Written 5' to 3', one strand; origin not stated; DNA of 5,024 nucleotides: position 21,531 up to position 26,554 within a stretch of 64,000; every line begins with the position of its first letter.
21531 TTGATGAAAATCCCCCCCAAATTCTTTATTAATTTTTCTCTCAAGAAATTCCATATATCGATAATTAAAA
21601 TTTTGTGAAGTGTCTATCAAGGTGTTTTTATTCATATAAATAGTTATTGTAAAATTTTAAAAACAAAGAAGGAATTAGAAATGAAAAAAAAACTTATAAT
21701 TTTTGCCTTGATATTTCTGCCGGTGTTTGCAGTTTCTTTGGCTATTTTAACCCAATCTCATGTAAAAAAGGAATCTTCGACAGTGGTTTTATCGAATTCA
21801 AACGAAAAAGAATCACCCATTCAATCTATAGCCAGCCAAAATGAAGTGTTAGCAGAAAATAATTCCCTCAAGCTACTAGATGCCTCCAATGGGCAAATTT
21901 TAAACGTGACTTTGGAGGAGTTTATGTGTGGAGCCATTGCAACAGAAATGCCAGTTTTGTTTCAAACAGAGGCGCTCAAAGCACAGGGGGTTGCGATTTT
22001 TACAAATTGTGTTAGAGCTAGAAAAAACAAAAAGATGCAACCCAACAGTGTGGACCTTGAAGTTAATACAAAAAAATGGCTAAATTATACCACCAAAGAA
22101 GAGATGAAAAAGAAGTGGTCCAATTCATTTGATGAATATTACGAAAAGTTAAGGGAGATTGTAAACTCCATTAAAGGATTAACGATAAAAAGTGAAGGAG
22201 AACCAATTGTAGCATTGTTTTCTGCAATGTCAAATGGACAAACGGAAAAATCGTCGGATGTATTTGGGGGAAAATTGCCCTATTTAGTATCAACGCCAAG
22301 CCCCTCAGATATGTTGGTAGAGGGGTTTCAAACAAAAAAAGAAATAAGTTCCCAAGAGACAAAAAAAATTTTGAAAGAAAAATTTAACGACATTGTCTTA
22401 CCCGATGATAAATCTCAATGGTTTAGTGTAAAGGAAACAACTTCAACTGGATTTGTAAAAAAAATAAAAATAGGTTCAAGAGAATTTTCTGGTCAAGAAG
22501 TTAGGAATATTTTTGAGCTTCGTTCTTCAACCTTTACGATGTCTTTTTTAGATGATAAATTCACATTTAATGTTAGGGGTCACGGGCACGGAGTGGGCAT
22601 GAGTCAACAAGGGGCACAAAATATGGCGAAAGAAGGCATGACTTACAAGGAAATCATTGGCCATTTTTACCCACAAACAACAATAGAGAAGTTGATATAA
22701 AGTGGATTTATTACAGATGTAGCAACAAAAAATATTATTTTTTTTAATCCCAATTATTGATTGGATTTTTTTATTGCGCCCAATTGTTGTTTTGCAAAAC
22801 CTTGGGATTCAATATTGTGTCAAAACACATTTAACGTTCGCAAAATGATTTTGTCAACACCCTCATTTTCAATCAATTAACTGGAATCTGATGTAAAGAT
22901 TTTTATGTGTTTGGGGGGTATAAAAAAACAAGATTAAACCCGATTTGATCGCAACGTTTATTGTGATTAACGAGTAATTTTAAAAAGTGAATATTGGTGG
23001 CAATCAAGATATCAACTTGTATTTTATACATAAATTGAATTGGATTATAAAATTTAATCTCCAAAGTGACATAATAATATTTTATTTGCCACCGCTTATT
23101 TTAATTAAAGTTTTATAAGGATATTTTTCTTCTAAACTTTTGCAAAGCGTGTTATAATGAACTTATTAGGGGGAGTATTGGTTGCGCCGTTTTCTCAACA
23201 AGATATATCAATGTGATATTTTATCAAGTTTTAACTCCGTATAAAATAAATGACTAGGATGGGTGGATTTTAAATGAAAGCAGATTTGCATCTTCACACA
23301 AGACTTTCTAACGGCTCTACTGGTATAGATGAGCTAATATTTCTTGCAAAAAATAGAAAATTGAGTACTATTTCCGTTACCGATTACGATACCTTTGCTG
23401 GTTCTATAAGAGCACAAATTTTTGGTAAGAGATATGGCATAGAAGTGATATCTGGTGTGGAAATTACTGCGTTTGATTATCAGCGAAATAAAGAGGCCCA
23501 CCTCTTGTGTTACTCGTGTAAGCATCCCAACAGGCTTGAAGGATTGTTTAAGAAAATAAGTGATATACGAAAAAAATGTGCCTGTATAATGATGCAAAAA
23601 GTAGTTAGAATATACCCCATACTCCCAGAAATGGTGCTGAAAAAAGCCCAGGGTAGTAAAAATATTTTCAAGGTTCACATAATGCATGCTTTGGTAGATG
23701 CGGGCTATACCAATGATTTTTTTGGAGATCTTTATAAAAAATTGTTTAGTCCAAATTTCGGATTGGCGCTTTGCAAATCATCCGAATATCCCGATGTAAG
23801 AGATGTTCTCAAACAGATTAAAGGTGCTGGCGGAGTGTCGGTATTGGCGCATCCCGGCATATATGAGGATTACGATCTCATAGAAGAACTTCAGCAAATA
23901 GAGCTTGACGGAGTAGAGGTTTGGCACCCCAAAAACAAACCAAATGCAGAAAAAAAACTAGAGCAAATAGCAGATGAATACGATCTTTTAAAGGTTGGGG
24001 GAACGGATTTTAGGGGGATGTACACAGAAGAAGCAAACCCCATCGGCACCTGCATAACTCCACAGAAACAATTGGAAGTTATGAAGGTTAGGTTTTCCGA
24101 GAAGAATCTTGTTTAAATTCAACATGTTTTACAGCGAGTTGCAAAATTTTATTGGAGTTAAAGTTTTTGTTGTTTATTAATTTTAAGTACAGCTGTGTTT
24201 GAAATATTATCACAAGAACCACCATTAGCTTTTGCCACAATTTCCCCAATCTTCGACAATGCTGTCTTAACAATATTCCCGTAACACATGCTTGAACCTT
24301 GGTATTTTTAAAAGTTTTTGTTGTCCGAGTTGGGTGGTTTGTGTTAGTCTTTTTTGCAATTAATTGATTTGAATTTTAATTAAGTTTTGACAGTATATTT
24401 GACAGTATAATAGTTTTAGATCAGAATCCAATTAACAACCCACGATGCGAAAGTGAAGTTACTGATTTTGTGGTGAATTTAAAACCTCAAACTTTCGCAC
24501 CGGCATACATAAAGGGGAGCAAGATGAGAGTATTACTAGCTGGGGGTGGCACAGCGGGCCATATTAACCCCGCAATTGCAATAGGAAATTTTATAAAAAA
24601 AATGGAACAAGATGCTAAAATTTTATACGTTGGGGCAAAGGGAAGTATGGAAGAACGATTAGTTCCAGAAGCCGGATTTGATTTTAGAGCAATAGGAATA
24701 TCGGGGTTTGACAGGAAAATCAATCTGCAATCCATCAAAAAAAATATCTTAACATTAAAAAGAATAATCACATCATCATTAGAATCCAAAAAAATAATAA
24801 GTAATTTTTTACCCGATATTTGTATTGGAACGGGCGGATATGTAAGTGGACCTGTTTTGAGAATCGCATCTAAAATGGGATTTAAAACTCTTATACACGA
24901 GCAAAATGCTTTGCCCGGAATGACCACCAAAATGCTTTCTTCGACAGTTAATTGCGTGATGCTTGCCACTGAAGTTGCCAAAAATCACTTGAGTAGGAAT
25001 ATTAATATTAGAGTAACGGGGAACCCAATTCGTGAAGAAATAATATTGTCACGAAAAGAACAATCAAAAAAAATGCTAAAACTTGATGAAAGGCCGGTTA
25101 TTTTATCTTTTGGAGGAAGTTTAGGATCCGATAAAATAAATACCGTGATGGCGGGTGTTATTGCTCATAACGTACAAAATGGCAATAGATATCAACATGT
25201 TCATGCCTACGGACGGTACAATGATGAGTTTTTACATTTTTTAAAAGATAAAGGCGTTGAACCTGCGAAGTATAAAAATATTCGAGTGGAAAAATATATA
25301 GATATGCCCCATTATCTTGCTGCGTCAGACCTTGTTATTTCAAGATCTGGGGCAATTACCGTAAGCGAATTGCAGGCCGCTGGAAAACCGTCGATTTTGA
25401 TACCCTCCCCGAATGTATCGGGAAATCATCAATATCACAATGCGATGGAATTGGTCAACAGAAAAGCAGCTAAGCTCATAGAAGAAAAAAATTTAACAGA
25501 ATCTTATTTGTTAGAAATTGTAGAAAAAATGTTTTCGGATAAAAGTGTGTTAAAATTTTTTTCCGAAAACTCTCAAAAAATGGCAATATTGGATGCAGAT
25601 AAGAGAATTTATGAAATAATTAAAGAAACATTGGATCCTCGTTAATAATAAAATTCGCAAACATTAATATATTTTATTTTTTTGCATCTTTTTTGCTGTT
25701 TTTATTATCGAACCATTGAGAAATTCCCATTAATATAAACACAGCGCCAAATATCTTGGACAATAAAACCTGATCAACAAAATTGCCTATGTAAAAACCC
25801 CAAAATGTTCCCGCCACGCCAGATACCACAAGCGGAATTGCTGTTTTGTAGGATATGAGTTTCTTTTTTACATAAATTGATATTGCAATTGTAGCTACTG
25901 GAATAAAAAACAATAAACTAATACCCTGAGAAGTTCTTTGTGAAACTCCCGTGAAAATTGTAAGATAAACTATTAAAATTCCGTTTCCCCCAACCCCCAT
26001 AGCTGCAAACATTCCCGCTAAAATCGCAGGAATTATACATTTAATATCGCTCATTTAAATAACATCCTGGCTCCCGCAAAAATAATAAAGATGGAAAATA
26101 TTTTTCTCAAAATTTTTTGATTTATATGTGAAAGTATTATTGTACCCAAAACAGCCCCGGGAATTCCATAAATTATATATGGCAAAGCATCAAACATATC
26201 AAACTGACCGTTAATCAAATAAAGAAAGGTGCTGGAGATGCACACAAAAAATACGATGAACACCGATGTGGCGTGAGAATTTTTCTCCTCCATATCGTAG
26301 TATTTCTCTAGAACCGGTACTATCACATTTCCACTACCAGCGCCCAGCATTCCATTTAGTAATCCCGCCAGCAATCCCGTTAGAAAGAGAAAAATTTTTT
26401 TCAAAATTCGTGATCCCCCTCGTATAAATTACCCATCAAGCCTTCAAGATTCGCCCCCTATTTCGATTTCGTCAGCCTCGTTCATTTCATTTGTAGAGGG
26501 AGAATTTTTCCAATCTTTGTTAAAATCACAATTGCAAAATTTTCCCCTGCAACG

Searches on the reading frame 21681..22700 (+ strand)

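Call 61: search_protein_families(library=pfam, proteins=[window:21681-22700:+], max_evalue=0.00001)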
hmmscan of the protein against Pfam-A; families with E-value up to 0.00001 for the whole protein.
window:21681-22700:+ (339 aa): 1 family
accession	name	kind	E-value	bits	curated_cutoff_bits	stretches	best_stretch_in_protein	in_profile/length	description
PF08486.15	SpoIID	-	1e-11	45.7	23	1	72-167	7-93/97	Stage II sporulation protein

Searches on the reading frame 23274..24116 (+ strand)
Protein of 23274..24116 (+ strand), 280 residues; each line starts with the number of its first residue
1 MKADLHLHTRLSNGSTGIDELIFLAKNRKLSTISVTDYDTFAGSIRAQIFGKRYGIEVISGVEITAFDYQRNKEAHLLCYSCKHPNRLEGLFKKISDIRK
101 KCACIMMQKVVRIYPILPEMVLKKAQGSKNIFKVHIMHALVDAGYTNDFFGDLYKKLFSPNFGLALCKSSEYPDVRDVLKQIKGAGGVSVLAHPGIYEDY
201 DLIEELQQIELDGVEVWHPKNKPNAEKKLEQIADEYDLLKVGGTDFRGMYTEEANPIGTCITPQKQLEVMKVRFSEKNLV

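Call 61: search_protein_families(library=pfam, proteins=[window:23274-24116:+], max_evalue=0.00001)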
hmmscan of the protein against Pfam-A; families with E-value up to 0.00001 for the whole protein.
window:23274-24116:+ (280 aa): 1 family
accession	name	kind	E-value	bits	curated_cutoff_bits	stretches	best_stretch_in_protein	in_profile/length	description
PF02811.25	PHP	-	2e-08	35.2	26.4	1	4-89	1-86/164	PHP domain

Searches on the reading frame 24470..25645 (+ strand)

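Call 61: search_protein_families(library=pfam, proteins=[window:24470-25645:+], max_evalue=0.00001)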
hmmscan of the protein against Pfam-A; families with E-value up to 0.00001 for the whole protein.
window:24470-25645:+ (391 aa): 2 families
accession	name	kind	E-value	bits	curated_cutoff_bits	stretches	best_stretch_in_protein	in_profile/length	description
PF04101.22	Glyco_tran_28_C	-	1.1e-33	117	22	1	211-379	2-165/166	Glycosyltransferase family 28 C-terminal domain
PF03033.26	Glyco_transf_28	-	1.1e-31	110.2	26.2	1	21-164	1-138/139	Glycosyltransferase family 28 N-terminal domain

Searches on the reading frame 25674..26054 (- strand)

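Call 83: search_protein_families(library=pfam, proteins=[window:25674-26054:-], max_evalue=0.001)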
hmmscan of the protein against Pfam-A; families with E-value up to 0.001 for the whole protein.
window:25674-26054:- (126 aa): 1 family
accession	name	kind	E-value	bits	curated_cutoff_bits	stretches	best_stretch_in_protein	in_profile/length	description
PF01925.25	TauE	-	2.1e-14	54.2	32.6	1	10-119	5-113/237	Sulfite exporter TauE/SafE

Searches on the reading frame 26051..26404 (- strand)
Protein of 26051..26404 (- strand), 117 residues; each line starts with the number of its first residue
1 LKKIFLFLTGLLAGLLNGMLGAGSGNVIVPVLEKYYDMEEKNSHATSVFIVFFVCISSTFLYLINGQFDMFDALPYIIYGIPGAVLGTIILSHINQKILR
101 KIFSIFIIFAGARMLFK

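Call 83: search_protein_families(library=pfam, proteins=[window:26051-26404:-], max_evalue=0.001)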
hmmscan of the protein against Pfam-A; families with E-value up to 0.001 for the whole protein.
window:26051-26404:- (117 aa): 1 family
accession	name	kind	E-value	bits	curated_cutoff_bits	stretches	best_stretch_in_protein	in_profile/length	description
PF01925.25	TauE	-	1.1e-21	78.1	32.6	1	6-114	129-237/237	Sulfite exporter TauE/SafE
